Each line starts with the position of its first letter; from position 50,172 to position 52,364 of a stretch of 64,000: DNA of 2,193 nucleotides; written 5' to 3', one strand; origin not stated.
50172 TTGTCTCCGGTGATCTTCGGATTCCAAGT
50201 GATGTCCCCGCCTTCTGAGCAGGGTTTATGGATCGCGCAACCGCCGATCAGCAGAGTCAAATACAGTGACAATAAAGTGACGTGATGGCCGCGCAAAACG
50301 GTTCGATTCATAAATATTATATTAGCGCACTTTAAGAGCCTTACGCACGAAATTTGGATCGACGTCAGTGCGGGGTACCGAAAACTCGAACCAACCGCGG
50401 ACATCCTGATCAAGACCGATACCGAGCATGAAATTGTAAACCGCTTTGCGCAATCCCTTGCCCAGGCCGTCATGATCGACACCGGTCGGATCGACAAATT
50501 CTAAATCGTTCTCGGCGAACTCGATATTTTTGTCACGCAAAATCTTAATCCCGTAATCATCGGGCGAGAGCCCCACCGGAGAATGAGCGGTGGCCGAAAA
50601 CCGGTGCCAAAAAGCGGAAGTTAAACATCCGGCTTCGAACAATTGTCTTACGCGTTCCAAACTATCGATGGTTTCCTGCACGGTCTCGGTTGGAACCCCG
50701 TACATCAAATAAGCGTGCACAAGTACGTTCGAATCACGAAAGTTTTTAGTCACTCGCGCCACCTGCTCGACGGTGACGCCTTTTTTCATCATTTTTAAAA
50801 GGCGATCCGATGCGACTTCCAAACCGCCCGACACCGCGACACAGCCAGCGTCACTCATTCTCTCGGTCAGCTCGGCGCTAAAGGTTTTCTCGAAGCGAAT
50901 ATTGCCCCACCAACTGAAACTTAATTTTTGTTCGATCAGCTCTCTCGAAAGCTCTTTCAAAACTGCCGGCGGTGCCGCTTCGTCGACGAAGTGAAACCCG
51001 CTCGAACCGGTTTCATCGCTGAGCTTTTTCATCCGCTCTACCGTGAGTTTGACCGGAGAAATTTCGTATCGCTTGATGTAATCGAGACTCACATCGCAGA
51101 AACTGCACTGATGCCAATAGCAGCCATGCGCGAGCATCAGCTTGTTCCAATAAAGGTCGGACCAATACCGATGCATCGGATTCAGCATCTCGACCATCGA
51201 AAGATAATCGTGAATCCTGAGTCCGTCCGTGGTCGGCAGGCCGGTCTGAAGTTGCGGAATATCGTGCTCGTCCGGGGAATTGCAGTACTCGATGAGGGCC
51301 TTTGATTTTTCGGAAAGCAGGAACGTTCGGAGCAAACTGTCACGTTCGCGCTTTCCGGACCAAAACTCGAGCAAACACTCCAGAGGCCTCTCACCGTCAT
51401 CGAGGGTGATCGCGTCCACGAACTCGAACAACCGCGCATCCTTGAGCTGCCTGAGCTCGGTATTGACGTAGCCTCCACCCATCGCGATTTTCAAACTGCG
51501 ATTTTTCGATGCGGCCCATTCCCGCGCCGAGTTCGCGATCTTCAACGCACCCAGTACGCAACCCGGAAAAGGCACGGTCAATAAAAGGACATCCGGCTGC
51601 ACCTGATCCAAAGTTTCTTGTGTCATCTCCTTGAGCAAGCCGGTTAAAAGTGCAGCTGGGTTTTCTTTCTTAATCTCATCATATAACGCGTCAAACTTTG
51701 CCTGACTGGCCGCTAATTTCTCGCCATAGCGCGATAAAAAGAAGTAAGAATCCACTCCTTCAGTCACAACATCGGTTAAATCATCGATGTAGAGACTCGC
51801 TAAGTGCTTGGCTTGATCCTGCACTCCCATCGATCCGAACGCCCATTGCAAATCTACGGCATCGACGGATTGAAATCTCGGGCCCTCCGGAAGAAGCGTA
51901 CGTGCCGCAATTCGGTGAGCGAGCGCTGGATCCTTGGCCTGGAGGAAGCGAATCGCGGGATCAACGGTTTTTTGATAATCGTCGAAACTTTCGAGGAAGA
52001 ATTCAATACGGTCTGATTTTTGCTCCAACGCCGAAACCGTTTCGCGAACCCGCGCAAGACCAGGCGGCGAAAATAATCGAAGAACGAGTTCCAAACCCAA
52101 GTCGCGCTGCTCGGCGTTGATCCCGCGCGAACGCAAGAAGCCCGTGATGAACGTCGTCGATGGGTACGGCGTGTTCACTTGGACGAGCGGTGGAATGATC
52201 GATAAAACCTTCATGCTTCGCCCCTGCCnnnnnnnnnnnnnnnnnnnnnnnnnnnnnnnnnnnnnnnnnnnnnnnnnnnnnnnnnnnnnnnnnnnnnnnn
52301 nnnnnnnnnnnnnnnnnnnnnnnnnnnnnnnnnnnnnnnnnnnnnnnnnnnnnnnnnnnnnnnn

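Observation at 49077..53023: Minus-strand operon: HAD hydrolase, B12-binding radical SAM enzyme (CX4CX2C), MORN/YwqK-like lipoprotein and orphan OmpR regulator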

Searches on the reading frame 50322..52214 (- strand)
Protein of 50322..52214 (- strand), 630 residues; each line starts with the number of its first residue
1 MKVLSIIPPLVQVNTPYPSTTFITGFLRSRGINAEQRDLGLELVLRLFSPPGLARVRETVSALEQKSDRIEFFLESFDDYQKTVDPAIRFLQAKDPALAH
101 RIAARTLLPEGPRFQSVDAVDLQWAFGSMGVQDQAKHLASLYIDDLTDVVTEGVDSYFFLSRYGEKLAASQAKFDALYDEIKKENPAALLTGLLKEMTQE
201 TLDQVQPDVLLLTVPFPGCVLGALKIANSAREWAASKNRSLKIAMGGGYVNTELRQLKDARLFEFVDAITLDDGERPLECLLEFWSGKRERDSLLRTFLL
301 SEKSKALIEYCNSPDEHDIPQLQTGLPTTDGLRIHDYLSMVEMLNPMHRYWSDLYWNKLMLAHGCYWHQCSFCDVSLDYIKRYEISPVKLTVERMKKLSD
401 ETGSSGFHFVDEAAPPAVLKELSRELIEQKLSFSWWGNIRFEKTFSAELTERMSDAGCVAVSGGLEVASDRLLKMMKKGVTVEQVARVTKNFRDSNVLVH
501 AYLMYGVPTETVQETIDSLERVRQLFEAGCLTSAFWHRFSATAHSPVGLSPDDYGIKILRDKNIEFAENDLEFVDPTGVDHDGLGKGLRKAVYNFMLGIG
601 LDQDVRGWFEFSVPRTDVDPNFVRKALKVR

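Call 3: search_protein_families(library=pfam, proteins=[window:50322-52214:-], max_evalue=0.01)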
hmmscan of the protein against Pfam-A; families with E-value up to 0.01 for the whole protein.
window:50322-52214:- (630 aa): 1 family
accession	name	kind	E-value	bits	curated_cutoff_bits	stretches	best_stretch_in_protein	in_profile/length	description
PF04055.27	Radical_SAM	-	1.9e-13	51.3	29.5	1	363-521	5-165/166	Radical SAM superfamily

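Call 4: search_protein_families(library=ncbifam, proteins=[window:50322-52214:-], max_evalue=0.01)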
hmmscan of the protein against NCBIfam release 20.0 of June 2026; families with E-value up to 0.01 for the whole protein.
window:50322-52214:- (630 aa): 22 families
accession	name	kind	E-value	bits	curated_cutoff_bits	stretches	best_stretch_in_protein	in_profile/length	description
TIGR04479.1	bcpD_PhpK_rSAM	subfamily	5.2e-22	77.9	600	1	362-523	247-410/504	PhpK family radical SAM P-methyltransferase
TIGR03975.1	rSAM_ocin_1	subfamily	1.4e-17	63.5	281.85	1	191-560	114-463/606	RiPP maturation radical SAM C-methyltransferase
TIGR04072.2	rSAM_ladder_B12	equivalog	6.2e-15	54.8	360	1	362-525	186-349/443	lipid biosynthesis B12-binding/radical SAM protein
NF050148.1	rSAM_ApyD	equivalog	6.2e-11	41.4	750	1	363-527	206-368/645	RiPP biosynthesis radical SAM protein ApyD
TIGR04385.1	B12_rSAM_cofa1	equivalog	1.6e-10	40.8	450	1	363-527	202-366/438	B12 lower ligand biosynthesis radical SAM protein BzaD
TIGR03471.1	HpnJ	equivalog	3.5e-10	39.4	577.6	1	369-517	209-356/472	hopanoid biosynthesis associated radical SAM protein HpnJ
TIGR02026.1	BchE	equivalog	8.9e-10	38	481.35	1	361-521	199-361/497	magnesium-protoporphyrin IX monomethyl ester anaerobic oxidative cyclase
NF038361.1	rSAM_Sden_1168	equivalog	1.8e-08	33.4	575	1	359-525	285-451/560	Sden_1168 family B12-binding radical SAM P-methyltransferase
TIGR04014.1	B12_SAM_MJ_0865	equivalog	1.6e-07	30.5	360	1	414-516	229-327/434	methyl-coenzyme M reductase glutamine C-methyltransferase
NF040546.1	rSAM_CUAEP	equivalog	3.7e-07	29.2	500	1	363-524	178-340/468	CUAEP/CCAEP-tail radical SAM (seleno)protein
TIGR03960.1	rSAM_fuse_unch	hypoth_equivalog_domain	3.8e-07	29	462.3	1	362-515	259-414/605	TIGR03960 family B12-binding radical SAM protein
TIGR04013.1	B12_SAM_MJ_1487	hypoth_equivalog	4.2e-07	29.1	251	1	464-533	272-341/382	TIGR04013 family B12-binding domain/radical SAM domain-containing protein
NF040542.1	rSAM_RCCLKC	equivalog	3.2e-06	26.5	450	1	356-506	180-332/423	arsinothricin biosynthesis radical SAM protein ArsL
NF045585.1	rSAM_slr0320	equivalog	5.2e-06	25.3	775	1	345-526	223-413/511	photosystem II high light acclimation radical SAM protein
NF033070.1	rSAM_AprD4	equivalog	9.3e-06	24.8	500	1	422-522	263-363/456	AprD4 family radical SAM diol-dehydratase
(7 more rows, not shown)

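Call 5: find_homologous_proteins(query=window:50322-52214:-, max_evalue=0.00001)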
Query window:50322-52214:- (630 aa): 8000 proteins with E <= 0.00001 among 8000 candidates; the best 120 are listed.
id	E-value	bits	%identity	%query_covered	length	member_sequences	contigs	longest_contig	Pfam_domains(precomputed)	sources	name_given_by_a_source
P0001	0.0e+0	1442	100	100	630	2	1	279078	PF04055.28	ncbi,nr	ncbi:MAG: radical SAM protein [Bdellovibrionales bacterium]|nr:radical SAM protein [Bdellovibrionale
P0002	0.0e+0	1243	85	100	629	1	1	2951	PF04055.28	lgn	-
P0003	0.0e+0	1068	72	100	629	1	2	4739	PF04055.28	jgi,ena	jgi:tRNA A37 methylthiotransferase MiaB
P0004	0.0e+0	1053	72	100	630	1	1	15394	PF04055.28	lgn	-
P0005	0.0e+0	1050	71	100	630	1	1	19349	PF04055.28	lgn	-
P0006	0.0e+0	1050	73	100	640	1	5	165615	PF04055.28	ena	-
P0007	0.0e+0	1043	72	100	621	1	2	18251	PF04055.28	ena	-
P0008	0.0e+0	1043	71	100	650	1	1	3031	PF04055.28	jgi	-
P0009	0.0e+0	1041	72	100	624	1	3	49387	PF04055.28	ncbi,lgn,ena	-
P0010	0.0e+0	1041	72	100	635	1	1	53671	PF04055.28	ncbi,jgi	jgi:radical SAM superfamily enzyme YgiQ (UPF0313 family)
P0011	0.0e+0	1039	71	100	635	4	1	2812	PF04055.28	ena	-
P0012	0.0e+0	1038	71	100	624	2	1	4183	PF04055.28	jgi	-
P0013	0.0e+0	1037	71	100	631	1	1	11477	PF04055.28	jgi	-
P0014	0.0e+0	1037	71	100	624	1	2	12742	PF04055.28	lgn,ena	-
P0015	0.0e+0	1037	71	100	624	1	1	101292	PF04055.28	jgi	jgi:tRNA A37 methylthiotransferase MiaB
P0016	0.0e+0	1036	72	100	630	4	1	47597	PF04055.28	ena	-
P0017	0.0e+0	1036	71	100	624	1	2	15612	PF04055.28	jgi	jgi:radical SAM superfamily enzyme YgiQ (UPF0313 family)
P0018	0.0e+0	1036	71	100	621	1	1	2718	PF04055.28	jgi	jgi:hypothetical protein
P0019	0.0e+0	1034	71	100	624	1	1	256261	PF04055.28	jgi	jgi:tRNA A37 methylthiotransferase MiaB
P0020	0.0e+0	1032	71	100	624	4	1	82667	PF04055.28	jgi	-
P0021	0.0e+0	1032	70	100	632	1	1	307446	PF04055.28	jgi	jgi:hypothetical protein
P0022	0.0e+0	1031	71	98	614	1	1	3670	PF04055.28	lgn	-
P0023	0.0e+0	1031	72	98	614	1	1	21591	PF04055.28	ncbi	-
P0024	0.0e+0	1031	71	100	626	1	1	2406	PF04055.28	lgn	-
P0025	0.0e+0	1030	72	100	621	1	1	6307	PF04055.28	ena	-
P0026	0.0e+0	1029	71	100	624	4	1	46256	PF04055.28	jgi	jgi:hypothetical protein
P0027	0.0e+0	1029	71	100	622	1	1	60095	PF04055.28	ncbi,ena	-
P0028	0.0e+0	1028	71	100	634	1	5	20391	PF04055.28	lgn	-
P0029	0.0e+0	1027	71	100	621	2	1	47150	PF04055.28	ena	-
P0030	0.0e+0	1027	70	100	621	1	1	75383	PF04055.28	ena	-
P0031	0.0e+0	1026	71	100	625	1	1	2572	PF04055.28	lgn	-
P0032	0.0e+0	1026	71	100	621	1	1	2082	PF04055.28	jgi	jgi:hypothetical protein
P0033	0.0e+0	1025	70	100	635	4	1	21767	PF04055.28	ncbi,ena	-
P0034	0.0e+0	1025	70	100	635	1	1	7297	PF04055.28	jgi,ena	-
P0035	0.0e+0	1023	71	100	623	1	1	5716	PF04055.28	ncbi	-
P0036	0.0e+0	1022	71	100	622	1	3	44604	PF04055.28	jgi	jgi:hypothetical protein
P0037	0.0e+0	1022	71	99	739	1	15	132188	PF04055.28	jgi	jgi:radical SAM superfamily enzyme YgiQ (UPF0313 family)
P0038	0.0e+0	1021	71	100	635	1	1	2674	PF04055.28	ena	-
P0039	0.0e+0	1019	69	100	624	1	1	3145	PF04055.28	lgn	-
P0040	0.0e+0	1019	70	100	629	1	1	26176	PF04055.28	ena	-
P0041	0.0e+0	1016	69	100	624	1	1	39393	PF04055.28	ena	-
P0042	0.0e+0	1015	69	100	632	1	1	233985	PF04055.28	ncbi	-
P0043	0.0e+0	1014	70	100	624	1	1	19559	PF04055.28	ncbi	-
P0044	0.0e+0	1014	70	100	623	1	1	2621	PF04055.28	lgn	-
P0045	0.0e+0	1011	70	100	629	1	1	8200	PF04055.28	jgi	jgi:radical SAM superfamily enzyme YgiQ (UPF0313 family)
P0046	1.8e-298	1009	69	100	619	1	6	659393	PF04055.28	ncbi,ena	-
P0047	4.4e-297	1005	69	100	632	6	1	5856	PF04055.28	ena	-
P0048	7.6e-297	1004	69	99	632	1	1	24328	PF04055.28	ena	-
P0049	3.2e-295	999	68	100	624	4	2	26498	PF04055.28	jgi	-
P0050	4.5e-294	995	68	100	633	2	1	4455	PF04055.28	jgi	jgi:radical SAM superfamily enzyme YgiQ (UPF0313 family)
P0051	5.3e-294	995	68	100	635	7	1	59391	PF04055.28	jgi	jgi:hypothetical protein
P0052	8.9e-294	994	69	99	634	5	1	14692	PF04055.28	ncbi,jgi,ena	jgi:hypothetical protein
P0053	1.7e-293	993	70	100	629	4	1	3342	PF04055.28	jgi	jgi:radical SAM superfamily enzyme YgiQ (UPF0313 family)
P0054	4.1e-293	992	68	100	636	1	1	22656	PF04055.28,PF02310.25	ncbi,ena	-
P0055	6.1e-293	991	68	100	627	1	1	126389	PF04055.28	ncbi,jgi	jgi:hypothetical protein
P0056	1.8e-291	986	68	99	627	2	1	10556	PF04055.28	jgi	jgi:hypothetical protein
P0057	1.4e-290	983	69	100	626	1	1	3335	PF04055.28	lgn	-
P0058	2.2e-290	983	68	99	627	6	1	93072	PF04055.28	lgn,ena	-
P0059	2.6e-290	983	69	98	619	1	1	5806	PF04055.28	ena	-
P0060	4.4e-290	982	68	100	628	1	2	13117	PF04055.28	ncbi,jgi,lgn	jgi:hypothetical protein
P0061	1.2e-289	980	68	99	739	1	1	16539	PF04055.28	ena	-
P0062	1.3e-289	980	69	98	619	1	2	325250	PF04055.28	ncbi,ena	-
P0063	2.0e-289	980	68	100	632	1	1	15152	PF04055.28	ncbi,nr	ncbi:MAG: radical SAM protein [Bdellovibrionales bacterium]|nr:radical SAM protein [Bdellovibrionale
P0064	2.4e-289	979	67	100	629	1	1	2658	PF04055.28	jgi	jgi:hypothetical protein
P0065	2.4e-289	979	68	100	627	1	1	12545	PF04055.28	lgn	-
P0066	1.2e-287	974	69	98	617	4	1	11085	PF04055.28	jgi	jgi:hypothetical protein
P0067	5.6e-287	972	68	98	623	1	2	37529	PF04055.28,PF02310.25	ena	-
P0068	1.6e-286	970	67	98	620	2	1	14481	PF04055.28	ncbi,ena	-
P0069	1.8e-286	970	68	99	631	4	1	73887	PF04055.28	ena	-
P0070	3.5e-286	969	67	100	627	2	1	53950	PF04055.28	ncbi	-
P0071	6.8e-286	968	69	98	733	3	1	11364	PF04055.28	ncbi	-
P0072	1.6e-285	967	66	100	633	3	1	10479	PF04055.28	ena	-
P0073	3.3e-285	966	67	98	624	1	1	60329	PF04055.28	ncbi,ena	-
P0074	3.4e-285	966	67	100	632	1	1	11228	PF04055.28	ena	-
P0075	2.3e-280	950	67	98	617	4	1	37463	PF04055.28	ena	-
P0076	1.2e-274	931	71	89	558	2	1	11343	PF04055.28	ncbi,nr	ncbi:MAG: radical SAM protein, partial [Bdellovibrionales bacterium]|nr:radical SAM protein [Oligofl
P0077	3.3e-262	890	63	99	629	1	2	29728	PF04055.28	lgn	-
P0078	6.2e-260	882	73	85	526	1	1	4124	PF04055.28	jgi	jgi:hypothetical protein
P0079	1.4e-258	878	60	100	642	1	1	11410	PF04055.28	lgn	-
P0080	4.3e-258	876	61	99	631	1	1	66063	PF04055.28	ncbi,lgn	-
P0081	1.7e-255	868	62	100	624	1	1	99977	PF04055.28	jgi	jgi:radical SAM superfamily enzyme YgiQ (UPF0313 family)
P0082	3.3e-252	857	60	100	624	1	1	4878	PF04055.28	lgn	-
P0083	1.4e-251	855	62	100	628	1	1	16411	PF04055.28,PF02310.25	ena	-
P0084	3.7e-250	850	60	100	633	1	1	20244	PF04055.28,PF02310.25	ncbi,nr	ncbi:MAG: radical SAM protein [Deltaproteobacteria bacterium]|nr:radical SAM protein [Deltaproteobac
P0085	9.7e-248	842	59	100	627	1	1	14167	PF04055.28,PF02310.25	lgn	-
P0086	2.0e-247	841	59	100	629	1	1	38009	PF04055.28,PF02310.25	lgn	-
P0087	1.4e-246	838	59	100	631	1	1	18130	PF04055.28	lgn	-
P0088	3.9e-246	837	59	100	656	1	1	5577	PF04055.28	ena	-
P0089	9.0e-246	835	58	100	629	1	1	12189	PF04055.28,PF02310.25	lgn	-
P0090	9.9e-246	835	59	100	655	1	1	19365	PF04055.28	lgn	-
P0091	1.1e-244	832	71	79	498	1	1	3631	PF04055.28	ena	-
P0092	1.4e-244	831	59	98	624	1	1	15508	PF04055.28,PF02310.25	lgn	-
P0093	1.6e-244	831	60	100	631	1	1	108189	PF04055.28,PF02310.25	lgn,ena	-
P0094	6.3e-241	819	58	100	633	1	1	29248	PF04055.28,PF02310.25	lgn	-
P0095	1.2e-240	819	70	79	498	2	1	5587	PF04055.28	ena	-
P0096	2.2e-240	818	59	97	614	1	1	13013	PF04055.28,PF02310.25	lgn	-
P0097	8.5e-240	816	60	95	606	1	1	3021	PF04055.28,PF02310.25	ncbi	-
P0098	1.3e-238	812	57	100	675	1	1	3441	PF04055.28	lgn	-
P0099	1.5e-238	812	56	100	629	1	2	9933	PF04055.28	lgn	-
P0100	1.5e-237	808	59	97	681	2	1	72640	PF04055.28,PF02310.25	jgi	jgi:hypothetical protein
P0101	3.4e-237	807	70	79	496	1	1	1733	PF04055.28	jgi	jgi:hypothetical protein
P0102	9.3e-237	806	56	98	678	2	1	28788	PF04055.28,PF02310.25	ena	-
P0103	1.4e-236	805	58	97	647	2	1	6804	PF04055.28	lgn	-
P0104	3.5e-236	804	56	100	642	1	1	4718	PF04055.28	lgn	-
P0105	1.2e-235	802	57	100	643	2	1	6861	PF04055.28,PF02310.25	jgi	-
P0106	6.0e-235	800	58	100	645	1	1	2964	PF04055.28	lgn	-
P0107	1.2e-234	799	57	100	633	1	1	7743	PF04055.28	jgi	jgi:radical SAM superfamily enzyme YgiQ (UPF0313 family)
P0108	2.0e-234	798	57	100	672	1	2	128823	PF04055.28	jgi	jgi:radical SAM superfamily enzyme YgiQ (UPF0313 family)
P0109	3.0e-234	797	56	100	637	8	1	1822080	PF04055.28,PF02310.25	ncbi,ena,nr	ncbi:Radical SAM protein [Limnobacter sp. 130]|nr:Radical SAM protein [Limnobacter sp. 130]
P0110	3.4e-234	797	58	100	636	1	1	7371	PF04055.28,PF02310.25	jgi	jgi:radical SAM superfamily enzyme YgiQ (UPF0313 family)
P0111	3.5e-234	797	57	97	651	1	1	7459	PF04055.28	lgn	-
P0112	9.8e-234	796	57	100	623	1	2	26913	PF04055.28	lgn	-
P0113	1.5e-233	795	56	100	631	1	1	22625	PF04055.28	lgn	-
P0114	1.7e-233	795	56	100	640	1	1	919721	PF04055.28,PF02310.25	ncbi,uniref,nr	ncbi:radical SAM protein [Chitinimonas sp. BJYL2]|uniref:B12-binding domain-containing radical SAM p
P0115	1.8e-233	795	58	98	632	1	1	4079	PF04055.28,PF02310.25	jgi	jgi:radical SAM superfamily enzyme YgiQ (UPF0313 family)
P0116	2.6e-233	794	56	98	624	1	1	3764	PF04055.28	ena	-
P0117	2.6e-233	794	56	100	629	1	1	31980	PF04055.28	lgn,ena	-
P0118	2.8e-233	794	57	100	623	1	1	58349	PF04055.28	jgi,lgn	-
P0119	3.2e-233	794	56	100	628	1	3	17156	PF04055.28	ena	-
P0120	3.5e-233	794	56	100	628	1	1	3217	PF04055.28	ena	-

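Call 6: search_solved_structures(query=window:50322-52214:-, max_evalue=1, show_alignments=3)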
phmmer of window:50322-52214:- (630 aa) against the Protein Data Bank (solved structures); distinct sequences matched with E-value up to 1: 7.
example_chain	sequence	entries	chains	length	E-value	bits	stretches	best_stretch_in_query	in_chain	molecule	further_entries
9ccb_A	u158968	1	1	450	0.0064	18.3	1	403-525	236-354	Radical SAM core domain-containing protein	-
5l7l_A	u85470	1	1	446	0.023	16.5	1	450-515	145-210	ELP3 family, ELP3 family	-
6ia6_A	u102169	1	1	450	0.023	16.5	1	450-515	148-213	ELP3 family, ELP3 family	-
5l7j_A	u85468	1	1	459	0.023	16.4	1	450-515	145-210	ELP3 family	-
6iad_A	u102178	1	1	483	0.032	16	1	451-513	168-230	Histone acetyltransferase, ELP3 family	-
6iaz_A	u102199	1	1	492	0.033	15.9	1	451-513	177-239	Histone acetyltransferase, ELP3 family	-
6ia8_A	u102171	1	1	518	0.036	15.8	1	451-513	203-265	Histone acetyltransferase, ELP3 family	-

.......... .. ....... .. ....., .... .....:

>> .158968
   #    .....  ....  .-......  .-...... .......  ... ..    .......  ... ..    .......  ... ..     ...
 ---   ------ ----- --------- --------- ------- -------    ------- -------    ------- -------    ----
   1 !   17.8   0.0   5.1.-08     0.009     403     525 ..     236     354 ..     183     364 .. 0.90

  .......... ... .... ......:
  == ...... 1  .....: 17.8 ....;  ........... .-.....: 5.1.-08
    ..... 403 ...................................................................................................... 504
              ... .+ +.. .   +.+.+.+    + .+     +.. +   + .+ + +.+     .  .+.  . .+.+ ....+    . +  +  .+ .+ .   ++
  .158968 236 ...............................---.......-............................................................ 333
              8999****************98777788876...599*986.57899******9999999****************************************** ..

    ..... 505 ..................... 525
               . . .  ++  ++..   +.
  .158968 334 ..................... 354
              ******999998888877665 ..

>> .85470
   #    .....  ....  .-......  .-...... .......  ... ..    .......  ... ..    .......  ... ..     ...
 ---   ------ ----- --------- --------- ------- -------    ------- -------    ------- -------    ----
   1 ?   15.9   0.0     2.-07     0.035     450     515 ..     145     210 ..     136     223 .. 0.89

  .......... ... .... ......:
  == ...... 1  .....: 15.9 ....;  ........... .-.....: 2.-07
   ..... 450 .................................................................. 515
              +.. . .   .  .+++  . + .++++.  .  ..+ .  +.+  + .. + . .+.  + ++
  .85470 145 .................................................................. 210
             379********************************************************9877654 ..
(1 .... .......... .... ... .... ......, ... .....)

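Call 8: find_related_loci(query=A1, collection=genome_contigs, flank=6000)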
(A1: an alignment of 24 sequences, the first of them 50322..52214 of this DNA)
Query A1 (630 aa) in genome_contigs; peptide patterns used: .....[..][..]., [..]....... (x = any residue, [..] = any of these).
600 stretches matched a pattern (row limit reached: there are more); 592 encode a relative of the query (tblastn E <= 1e-3); the best 80 are kept; 80 distinct loci.
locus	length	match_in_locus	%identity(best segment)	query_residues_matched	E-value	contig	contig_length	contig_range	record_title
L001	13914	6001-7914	56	1-629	0e+0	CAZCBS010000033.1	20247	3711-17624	MAG TPA_asm: uncultured Bacteriovoracaceae bacterium isolate binchicken_co185_82 genome assembly, contig: NODE_3581_leng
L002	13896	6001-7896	55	1-629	0e+0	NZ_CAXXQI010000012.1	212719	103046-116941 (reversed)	MAG: uncultured Hydrogenophaga sp. isolate dc363f7f-4c98-4a4b-be1e-ed56559e6cd8 contig_12, whole genome shotgun sequence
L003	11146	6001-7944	55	1-630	0e+0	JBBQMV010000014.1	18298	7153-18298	MAG: Bdellovibrionia bacterium isolate Co_metawrap_363 Cmw_363_k141_3405682_length_18298_cov_8.0000, whole genome shotgu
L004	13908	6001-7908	55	1-628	0e+0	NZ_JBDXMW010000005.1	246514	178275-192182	Marinomonas sp. 5E14-1 scaffold_5_length=246515, whole genome shotgun sequence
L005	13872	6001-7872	55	1-628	0e+0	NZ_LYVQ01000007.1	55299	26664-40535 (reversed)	Pelomonas sp. KK5 contig00007, whole genome shotgun sequence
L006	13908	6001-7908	55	1-628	0e+0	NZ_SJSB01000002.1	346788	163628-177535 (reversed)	Marinomonas flavescens strain ANRC-JHZ47 contig2, whole genome shotgun sequence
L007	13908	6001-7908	55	1-628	0e+0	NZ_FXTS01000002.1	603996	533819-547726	Oceanospirillum linum strain DSM 6292 Ga0170399_102, whole genome shotgun sequence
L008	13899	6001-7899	55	1-630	0e+0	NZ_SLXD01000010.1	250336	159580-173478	Rubrivivax gelatinosus strain DSM 1709 Ga0310528_110, whole genome shotgun sequence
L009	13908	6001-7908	54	1-628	0e+0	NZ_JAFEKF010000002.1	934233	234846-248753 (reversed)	Marinomonas ostreistagni strain UST010306-043 Contig_2, whole genome shotgun sequence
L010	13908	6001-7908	54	1-628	0e+0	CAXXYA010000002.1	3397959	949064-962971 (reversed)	MAG: uncultured Marinobacterium sp. isolate 117196da-b9e2-4d48-9152-d7b8b129e8f9 genome assembly, contig: contig_2, whol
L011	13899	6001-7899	54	1-630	0e+0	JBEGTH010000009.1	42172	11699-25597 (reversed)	MAG: Pseudomonadota bacterium isolate pringlecreek_2019_sw_WHONDRS-S19S_0025_F_bin.30 scaffold_86, whole genome shotgun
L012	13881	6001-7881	55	1-628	0e+0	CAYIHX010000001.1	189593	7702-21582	MAG TPA_asm: uncultured Bacteriovoracaceae bacterium isolate ERP119705_co22_393 genome assembly, contig: NODE_14_length_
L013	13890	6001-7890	55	2-627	0e+0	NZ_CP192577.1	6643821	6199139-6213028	Roseateles chitinivorans strain P36 chromosome, complete genome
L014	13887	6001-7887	54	1-628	0e+0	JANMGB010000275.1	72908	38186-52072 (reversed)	MAG: Burkholderiales bacterium isolate OTE_70b_concoct_341 OTE_70b_k141_1994087, whole genome shotgun sequence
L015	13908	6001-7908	54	1-628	0e+0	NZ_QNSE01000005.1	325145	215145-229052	Marinomonas rhizomae strain CECT 7377 Ga0244644_105, whole genome shotgun sequence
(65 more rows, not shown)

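Call 15: find_encoding_contigs(protein=P0006, flank=7000, max_places=3)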
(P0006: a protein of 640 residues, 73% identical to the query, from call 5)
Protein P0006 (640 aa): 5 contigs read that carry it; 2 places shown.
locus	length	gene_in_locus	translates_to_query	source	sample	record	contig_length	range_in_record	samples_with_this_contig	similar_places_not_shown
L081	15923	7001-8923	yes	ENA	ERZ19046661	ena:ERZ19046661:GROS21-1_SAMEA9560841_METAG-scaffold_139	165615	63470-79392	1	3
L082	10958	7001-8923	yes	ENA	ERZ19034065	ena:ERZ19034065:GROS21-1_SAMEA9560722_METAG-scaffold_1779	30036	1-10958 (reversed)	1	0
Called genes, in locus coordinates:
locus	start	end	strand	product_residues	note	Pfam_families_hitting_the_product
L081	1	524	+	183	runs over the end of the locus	-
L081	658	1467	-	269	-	PF01435:Peptidase_M48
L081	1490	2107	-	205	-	-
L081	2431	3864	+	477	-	-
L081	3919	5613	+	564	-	PF00005:ABC_tran, PF01926:MMR_HSR1 (faint), PF02463:SMC_N (faint), PF13555:AAA_29 (faint), PF13304:AAA_21 (faint), PF12848:ABC_tran_Xtn, PF00005:ABC_tran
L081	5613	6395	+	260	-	PF00702:Hydrolase, PF03767:Acid_phosphat_B (weak)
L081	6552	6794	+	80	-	-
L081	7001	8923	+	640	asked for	PF04055:Radical_SAM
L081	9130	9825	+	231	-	PF00072:Response_reg, PF00486:Trans_reg_C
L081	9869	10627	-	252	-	-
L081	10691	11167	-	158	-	-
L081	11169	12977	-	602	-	PF07719:TPR_2 (faint)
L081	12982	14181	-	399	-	-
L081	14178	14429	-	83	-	-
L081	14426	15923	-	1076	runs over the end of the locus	-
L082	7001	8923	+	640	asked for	PF04055:Radical_SAM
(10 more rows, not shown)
